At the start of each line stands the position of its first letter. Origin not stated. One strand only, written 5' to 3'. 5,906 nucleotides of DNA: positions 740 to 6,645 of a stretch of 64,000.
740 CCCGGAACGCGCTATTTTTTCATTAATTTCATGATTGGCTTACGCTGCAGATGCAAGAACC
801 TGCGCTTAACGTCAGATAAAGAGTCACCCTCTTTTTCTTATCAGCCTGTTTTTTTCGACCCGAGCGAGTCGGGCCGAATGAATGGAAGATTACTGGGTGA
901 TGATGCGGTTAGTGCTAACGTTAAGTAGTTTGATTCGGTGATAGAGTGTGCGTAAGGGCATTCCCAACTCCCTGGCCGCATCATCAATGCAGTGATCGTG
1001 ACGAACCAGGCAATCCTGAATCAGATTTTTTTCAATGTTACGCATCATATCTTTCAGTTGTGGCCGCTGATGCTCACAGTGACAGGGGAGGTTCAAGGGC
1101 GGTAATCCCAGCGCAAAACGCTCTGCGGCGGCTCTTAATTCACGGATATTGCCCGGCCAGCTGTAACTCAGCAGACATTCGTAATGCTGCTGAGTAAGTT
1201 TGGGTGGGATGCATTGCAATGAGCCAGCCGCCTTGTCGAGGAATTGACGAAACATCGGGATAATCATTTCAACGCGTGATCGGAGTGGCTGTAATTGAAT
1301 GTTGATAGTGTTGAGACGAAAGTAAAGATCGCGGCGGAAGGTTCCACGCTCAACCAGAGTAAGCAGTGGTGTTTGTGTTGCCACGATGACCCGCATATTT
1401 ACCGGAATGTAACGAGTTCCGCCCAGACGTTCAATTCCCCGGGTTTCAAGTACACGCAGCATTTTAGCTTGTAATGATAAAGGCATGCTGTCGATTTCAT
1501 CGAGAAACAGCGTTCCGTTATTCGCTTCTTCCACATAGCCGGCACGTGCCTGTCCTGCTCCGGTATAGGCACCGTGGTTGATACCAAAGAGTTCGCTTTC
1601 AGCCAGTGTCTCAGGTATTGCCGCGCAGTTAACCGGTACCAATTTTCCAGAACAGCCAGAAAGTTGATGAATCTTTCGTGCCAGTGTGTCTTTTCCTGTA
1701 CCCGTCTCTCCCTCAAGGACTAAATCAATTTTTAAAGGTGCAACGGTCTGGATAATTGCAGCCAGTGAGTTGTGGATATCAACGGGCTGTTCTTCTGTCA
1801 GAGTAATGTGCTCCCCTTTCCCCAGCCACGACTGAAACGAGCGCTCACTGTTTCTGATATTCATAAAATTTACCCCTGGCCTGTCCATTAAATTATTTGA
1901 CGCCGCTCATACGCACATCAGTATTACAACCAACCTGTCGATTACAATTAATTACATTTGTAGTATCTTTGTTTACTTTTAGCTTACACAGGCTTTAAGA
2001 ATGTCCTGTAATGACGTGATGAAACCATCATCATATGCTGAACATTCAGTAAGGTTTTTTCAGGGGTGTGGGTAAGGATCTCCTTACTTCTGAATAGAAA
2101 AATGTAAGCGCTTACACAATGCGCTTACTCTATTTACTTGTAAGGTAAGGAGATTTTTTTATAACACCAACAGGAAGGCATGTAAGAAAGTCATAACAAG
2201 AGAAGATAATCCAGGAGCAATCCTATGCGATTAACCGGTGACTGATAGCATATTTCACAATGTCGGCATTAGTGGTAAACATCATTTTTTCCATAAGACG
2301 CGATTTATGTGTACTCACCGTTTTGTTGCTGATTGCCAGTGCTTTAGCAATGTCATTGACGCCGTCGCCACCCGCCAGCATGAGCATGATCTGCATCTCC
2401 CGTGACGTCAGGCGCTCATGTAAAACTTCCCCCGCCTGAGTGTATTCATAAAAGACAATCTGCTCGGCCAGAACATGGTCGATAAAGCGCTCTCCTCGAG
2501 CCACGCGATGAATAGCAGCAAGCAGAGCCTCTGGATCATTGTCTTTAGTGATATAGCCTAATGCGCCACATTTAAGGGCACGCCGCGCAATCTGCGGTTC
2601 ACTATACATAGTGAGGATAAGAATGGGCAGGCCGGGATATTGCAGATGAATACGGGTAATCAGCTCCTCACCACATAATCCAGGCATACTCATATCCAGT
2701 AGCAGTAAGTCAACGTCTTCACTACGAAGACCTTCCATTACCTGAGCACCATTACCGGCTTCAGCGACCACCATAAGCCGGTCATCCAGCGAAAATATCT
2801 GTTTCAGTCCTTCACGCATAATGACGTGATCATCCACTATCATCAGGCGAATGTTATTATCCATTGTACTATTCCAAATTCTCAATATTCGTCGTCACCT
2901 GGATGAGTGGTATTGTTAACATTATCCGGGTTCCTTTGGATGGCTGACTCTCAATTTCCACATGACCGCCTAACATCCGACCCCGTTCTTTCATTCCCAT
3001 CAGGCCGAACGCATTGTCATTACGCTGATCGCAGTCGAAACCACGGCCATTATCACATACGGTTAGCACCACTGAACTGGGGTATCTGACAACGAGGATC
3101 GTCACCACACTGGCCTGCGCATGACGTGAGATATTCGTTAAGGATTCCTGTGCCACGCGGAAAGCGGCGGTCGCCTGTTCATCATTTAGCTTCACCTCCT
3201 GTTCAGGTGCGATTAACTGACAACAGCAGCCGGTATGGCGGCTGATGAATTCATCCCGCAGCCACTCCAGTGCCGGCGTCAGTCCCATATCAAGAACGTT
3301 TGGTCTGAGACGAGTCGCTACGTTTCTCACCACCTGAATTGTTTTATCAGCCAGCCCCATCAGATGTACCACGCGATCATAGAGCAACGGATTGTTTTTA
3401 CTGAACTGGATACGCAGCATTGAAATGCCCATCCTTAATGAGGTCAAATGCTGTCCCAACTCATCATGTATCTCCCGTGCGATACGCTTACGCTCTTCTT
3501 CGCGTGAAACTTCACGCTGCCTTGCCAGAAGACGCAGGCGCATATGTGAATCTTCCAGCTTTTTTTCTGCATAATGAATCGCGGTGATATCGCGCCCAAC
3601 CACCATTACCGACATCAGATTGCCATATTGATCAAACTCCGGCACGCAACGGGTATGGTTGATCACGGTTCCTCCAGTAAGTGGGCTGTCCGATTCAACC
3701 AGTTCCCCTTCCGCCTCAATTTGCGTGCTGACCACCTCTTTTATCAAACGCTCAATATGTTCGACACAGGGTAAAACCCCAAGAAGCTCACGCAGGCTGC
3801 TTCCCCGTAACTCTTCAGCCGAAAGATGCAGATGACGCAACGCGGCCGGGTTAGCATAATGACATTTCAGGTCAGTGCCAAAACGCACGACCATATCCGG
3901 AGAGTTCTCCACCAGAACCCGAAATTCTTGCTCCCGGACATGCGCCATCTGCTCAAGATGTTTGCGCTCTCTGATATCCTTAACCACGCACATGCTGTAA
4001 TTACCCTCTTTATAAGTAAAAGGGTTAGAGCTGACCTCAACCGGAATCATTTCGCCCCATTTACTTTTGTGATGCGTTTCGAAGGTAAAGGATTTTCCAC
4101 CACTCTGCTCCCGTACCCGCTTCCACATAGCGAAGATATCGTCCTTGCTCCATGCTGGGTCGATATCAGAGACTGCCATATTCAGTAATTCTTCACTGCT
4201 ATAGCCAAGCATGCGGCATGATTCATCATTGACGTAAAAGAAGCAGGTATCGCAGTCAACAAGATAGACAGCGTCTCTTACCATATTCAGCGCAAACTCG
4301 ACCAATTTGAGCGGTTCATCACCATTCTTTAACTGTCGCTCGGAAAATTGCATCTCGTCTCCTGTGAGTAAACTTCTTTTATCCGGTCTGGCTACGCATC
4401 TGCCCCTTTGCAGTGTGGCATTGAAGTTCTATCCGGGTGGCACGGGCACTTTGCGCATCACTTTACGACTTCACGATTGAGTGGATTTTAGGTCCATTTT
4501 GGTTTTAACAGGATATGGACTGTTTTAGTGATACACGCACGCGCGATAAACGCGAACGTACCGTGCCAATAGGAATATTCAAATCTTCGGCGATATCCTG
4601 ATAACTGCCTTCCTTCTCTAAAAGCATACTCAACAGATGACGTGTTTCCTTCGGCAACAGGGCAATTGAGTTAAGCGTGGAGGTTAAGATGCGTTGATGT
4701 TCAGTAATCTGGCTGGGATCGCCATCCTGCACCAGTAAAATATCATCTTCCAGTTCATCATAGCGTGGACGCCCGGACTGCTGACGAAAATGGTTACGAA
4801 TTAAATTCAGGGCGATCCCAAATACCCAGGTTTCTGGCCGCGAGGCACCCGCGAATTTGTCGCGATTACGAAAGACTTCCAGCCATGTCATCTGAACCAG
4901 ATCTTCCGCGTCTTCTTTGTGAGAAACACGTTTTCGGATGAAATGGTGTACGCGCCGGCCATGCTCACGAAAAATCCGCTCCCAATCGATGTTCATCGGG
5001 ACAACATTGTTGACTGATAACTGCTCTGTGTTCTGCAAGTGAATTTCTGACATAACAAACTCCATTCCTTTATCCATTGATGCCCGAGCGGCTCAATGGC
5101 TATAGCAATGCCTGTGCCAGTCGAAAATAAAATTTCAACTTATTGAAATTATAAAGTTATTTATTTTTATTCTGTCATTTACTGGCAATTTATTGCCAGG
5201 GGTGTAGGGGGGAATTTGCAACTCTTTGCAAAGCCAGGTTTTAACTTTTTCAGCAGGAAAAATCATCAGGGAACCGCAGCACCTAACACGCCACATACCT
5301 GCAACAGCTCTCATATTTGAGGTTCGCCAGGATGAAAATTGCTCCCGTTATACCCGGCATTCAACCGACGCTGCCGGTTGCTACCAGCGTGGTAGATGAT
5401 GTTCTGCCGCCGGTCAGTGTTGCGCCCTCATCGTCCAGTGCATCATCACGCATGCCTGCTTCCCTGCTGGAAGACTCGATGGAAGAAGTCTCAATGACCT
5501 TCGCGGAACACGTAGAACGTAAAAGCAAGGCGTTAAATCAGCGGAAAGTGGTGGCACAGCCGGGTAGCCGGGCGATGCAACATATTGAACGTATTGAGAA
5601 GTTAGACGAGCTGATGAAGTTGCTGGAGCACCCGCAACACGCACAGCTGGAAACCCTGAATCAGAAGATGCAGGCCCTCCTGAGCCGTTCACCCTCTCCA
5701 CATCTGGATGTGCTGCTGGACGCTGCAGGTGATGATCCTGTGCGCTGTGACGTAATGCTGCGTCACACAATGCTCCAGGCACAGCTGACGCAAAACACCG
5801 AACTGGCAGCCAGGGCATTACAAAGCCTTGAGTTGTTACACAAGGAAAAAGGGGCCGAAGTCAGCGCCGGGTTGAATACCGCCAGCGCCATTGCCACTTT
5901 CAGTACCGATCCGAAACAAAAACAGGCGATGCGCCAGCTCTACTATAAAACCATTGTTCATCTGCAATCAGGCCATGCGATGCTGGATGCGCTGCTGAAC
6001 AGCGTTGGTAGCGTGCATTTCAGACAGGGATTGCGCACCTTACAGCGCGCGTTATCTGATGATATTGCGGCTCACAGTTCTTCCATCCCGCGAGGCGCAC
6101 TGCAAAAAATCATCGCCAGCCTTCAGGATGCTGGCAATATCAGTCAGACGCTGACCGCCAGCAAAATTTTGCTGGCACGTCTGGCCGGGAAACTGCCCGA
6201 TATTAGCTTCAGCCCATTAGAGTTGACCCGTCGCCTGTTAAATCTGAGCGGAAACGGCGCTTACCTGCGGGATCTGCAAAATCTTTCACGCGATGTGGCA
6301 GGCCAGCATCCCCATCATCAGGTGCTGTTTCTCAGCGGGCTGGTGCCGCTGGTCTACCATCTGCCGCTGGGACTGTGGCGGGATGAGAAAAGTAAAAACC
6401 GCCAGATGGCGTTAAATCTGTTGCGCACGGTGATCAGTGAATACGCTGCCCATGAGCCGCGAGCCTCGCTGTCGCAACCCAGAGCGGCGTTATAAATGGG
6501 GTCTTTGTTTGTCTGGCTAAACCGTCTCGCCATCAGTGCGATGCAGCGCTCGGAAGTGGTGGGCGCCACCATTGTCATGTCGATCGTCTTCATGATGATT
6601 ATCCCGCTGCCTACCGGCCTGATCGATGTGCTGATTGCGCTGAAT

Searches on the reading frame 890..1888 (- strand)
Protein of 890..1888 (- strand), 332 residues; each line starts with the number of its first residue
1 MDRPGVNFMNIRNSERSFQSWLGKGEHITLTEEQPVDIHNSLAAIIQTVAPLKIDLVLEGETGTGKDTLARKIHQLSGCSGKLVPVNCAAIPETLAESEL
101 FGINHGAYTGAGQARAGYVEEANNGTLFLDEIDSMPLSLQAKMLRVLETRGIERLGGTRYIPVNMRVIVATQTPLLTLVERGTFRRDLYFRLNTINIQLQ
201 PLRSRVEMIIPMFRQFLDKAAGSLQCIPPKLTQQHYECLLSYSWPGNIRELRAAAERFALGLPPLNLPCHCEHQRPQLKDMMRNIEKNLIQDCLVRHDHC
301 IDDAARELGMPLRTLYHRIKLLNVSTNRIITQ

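Call 56: search_protein_families(library=pfam, proteins=[window:890-1888:-], max_evalue=0.001)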
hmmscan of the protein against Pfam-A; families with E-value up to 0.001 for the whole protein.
window:890-1888:- (332 aa): 7 families
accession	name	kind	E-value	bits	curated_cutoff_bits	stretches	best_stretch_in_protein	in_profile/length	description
PF00158.32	Sigma54_activat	-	3.9e-58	196.3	20.2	1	41-198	10-168/168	Sigma-54 interaction domain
PF14532.12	Sigma54_activ_2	-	3.9e-13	50.3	25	1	43-202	11-138/138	Sigma-54 interaction domain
PF25601.1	AAA_lid_14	-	5.5e-11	42.6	27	1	203-259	1-57/87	AAA+ ATPase lid domain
PF02954.25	HTH_8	-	2.3e-09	37.2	22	1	282-320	2-40/42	Bacterial regulatory protein, Fis family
PF07728.20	AAA_5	-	4.7e-08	33.6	22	1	55-171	1-120/139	AAA domain (dynein-related subfamily)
PF01078.27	Mg_chelatase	-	8.8e-05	22.4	20.3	0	110-171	93-156/207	Magnesium chelatase, subunit ChlI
PF00004.35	AAA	-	0.00039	21.3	21.2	1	57-174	2-111/131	ATPase family associated with various cellular activities (AAA)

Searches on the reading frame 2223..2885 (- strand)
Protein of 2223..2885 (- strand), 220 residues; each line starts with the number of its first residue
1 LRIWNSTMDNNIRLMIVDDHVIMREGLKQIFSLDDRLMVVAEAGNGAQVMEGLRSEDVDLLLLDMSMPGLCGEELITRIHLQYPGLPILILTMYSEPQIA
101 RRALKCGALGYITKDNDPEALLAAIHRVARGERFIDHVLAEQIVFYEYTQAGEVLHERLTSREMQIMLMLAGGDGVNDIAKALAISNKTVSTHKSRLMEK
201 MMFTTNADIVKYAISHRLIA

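Call 56: search_protein_families(library=pfam, proteins=[window:2223-2885:-], max_evalue=0.001)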
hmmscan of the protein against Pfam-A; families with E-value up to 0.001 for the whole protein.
window:2223-2885:- (220 aa): 2 families
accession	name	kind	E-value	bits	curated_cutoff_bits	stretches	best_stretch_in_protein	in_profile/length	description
PF00072.30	Response_reg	-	5.9e-29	100.9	30.2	1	15-125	2-110/111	Response regulator receiver domain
PF00196.25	GerE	-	1.1e-16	60.6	23.5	1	158-213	2-57/57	Bacterial regulatory proteins, luxR family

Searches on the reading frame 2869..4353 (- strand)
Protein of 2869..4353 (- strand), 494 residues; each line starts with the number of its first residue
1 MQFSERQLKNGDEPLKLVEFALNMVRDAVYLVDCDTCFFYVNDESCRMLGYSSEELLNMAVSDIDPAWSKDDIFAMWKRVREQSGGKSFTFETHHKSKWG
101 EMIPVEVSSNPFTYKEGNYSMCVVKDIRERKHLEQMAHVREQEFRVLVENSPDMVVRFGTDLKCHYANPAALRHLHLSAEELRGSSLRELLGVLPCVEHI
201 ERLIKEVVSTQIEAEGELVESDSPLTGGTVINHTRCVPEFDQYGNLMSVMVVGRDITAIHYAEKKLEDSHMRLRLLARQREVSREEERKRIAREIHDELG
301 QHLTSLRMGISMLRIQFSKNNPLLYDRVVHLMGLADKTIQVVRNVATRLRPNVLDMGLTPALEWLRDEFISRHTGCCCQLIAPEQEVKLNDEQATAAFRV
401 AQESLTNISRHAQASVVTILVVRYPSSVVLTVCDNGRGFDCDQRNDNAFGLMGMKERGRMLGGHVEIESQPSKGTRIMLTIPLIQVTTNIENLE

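Call 56: search_protein_families(library=pfam, proteins=[window:2869-4353:-], max_evalue=0.001)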
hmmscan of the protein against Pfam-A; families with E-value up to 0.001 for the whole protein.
window:2869-4353:- (494 aa): 7 families
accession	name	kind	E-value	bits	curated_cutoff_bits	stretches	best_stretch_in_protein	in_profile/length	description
PF08448.16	PAS_4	-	2.5e-22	79.6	23.1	2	148-258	1-107/110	PAS fold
PF13426.13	PAS_9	-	7.2e-21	74.8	27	2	27-129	2-103/103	PAS domain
PF00989.32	PAS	-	5.8e-19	68.6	22.6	2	20-127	5-113/113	PAS fold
PF07730.19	HisKA_3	-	1.6e-15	57.9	24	1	287-353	1-67/68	Histidine kinase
PF13188.13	PAS_8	-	7.4e-12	45.2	21.8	1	144-195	3-51/65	PAS domain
PF02518.31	HATPase_c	-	3.9e-11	43.8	26.4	1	395-483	4-109/111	Histidine kinase-, DNA gyrase B-, and HSP90-like ATPase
PF08447.18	PAS_3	-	2.8e-06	27.9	25.6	1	39-118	2-81/89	PAS fold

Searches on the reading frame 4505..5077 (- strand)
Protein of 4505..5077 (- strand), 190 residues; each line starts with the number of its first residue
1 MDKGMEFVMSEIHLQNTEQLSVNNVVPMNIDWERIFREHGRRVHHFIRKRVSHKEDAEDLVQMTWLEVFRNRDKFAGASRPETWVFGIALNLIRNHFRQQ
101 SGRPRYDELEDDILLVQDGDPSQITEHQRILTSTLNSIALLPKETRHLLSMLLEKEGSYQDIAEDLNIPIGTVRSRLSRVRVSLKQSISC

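Call 56: search_protein_families(library=pfam, proteins=[window:4505-5077:-], max_evalue=0.001)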
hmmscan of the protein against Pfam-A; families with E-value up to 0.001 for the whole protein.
window:4505-5077:- (190 aa): 6 families
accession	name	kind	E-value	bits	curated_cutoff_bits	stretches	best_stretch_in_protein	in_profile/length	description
PF04542.20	Sigma70_r2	-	1.7e-16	60.2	24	1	35-101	1-69/71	Sigma-70 region 2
PF08281.18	Sigma70_r4_2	-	7.3e-10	38.8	25.7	1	137-183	7-53/54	Sigma-70, region 4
PF04545.22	Sigma70_r4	-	2.7e-07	30.4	24.1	1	139-185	3-49/50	Sigma-70, region 4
PF09862.15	DUF2089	-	0.00014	21.9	33.4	1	141-185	1-45/47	Domain of unknown function (DUF2089)-HTH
PF20073.4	DUF6469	-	0.0008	19.9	27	0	75-132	8-64/130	Domain of unknown function (DUF6469)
PF13556.12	HTH_30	-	0.00081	19.6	27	0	147-184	3-40/59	PucR C-terminal helix-turn-helix domain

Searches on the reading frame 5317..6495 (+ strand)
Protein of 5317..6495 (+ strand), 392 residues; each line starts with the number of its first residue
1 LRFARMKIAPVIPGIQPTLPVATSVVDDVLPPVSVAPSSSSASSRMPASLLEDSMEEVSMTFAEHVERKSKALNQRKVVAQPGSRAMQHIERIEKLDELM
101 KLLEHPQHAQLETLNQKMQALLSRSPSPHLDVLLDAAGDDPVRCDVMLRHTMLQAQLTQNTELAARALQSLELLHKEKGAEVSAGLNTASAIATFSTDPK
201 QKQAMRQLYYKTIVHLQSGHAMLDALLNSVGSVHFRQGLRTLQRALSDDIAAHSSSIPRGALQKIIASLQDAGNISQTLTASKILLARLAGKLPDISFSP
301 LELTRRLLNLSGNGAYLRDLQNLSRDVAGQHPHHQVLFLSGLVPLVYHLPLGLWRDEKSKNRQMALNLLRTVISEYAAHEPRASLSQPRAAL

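Call 56: search_protein_families(library=pfam, proteins=[window:5317-6495:+], max_evalue=0.001)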
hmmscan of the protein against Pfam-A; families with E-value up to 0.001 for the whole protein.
window:5317-6495:+ (392 aa): 2 families
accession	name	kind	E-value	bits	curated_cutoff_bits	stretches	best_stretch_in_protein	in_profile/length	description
PF07201.16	HrpJ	-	1.6e-40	139.6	25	1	61-229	1-165/166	HrpJ-like domain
PF09059.15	TyeA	-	0.00039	20.9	21.1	0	302-368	2-67/81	TyeA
